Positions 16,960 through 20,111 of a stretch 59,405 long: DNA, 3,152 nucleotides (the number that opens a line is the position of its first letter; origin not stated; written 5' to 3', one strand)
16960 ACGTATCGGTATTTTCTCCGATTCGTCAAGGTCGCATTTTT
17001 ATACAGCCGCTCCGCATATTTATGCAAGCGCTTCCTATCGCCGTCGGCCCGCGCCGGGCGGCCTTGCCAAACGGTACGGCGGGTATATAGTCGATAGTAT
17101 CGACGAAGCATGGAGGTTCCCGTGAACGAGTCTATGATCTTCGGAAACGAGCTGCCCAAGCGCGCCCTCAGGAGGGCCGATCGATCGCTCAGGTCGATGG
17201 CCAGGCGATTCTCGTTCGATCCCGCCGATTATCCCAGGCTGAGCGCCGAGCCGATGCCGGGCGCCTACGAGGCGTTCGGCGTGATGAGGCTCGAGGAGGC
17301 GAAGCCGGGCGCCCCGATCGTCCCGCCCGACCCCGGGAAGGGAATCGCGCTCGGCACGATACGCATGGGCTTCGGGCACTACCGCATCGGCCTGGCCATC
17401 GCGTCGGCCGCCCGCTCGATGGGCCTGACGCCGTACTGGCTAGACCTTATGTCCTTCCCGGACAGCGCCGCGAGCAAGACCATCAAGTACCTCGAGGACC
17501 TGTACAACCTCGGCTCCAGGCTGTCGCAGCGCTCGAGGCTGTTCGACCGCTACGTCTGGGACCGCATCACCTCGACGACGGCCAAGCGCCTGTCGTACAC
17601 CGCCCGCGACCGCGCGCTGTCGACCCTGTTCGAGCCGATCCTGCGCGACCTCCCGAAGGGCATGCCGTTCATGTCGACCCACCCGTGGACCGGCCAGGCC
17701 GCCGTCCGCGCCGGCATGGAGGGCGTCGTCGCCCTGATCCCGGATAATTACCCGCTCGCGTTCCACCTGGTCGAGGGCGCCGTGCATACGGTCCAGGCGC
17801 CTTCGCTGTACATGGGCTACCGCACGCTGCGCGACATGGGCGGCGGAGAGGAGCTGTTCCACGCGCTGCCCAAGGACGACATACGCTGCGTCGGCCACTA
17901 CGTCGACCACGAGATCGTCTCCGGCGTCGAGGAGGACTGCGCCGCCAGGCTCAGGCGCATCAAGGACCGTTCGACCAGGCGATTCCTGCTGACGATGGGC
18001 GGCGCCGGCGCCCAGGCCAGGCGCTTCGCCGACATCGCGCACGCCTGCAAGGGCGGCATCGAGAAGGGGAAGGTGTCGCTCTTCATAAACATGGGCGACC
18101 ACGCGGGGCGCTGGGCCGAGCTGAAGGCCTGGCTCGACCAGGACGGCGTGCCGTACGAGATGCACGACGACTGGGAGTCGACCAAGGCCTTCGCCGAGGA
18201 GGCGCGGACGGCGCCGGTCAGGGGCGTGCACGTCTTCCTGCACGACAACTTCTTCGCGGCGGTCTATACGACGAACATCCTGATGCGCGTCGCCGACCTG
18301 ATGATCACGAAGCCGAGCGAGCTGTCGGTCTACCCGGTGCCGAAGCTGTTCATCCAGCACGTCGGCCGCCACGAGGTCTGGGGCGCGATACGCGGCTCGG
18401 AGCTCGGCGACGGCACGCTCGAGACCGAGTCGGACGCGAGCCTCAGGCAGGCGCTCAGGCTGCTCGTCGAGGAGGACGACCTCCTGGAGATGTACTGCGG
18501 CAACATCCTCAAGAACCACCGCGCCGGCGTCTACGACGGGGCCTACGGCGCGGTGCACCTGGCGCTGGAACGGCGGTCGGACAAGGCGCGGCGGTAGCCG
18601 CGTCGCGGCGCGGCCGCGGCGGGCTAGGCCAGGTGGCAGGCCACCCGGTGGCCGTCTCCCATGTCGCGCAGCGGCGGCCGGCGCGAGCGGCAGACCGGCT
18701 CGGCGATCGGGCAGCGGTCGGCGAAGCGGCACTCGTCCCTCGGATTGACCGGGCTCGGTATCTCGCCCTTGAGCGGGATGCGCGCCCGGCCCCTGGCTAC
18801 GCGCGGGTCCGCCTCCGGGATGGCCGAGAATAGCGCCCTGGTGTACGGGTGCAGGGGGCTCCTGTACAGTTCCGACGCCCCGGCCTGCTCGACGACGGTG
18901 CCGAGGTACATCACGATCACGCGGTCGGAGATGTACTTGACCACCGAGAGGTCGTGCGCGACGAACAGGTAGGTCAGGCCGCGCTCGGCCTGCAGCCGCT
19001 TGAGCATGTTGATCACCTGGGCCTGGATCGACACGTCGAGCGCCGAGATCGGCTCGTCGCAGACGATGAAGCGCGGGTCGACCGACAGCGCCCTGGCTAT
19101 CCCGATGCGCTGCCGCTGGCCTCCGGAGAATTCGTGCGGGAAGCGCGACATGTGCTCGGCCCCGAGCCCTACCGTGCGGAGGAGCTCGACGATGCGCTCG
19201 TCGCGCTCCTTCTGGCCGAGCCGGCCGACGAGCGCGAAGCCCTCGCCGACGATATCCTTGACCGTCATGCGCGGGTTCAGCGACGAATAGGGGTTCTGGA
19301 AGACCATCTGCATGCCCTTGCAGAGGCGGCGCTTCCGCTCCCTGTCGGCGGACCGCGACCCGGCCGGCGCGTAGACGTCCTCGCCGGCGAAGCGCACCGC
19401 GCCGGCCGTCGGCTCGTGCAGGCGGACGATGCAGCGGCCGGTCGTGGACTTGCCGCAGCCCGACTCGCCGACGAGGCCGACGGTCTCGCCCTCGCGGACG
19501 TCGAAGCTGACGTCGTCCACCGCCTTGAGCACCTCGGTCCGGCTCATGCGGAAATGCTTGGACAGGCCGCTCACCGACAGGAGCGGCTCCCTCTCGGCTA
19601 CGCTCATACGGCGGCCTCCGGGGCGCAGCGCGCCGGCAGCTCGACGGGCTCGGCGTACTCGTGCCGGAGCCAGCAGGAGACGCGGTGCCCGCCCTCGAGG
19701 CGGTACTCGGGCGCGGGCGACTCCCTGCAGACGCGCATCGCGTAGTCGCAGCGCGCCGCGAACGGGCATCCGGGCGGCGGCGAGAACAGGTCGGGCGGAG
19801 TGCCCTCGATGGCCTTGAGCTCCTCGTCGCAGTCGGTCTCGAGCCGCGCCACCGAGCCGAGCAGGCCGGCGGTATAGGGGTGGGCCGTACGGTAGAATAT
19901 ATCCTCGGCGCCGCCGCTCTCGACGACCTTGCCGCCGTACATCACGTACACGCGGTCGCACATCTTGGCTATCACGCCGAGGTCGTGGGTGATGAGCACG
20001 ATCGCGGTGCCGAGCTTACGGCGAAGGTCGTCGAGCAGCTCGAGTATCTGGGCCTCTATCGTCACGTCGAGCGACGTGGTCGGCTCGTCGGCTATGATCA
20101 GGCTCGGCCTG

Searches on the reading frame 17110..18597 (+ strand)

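Call 85: search_protein_families(library=pfam, proteins=[window:17110-18597:+], max_evalue=0.001)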
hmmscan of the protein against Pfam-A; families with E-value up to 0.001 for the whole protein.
window:17110-18597:+ (495 aa): 2 families
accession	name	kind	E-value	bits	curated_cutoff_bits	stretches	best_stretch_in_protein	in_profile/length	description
PF22053.2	DUF6938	-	3.9e-88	295.5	27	1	254-485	2-235/236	Domain of unknown function (DUF6938)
PF22052.2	DUF6937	-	2.4e-79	266.3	27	1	9-239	1-228/228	Domain of unknown function (DUF6937)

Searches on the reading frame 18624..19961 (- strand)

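Call 85: search_protein_families(library=pfam, proteins=[window:18624-19961:-], max_evalue=0.001)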
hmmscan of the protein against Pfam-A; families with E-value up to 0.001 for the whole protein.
window:18624-19961:- (445 aa): 2 families
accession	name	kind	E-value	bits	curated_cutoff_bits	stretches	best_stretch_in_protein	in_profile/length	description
PF00005.33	ABC_tran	-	3.8e-32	112.2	25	1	149-305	2-136/137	ABC transporter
PF08352.17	oligo_HPY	-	2.4e-15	57.1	27.1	1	357-424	1-65/65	Oligopeptide/dipeptide transporter, C-terminal region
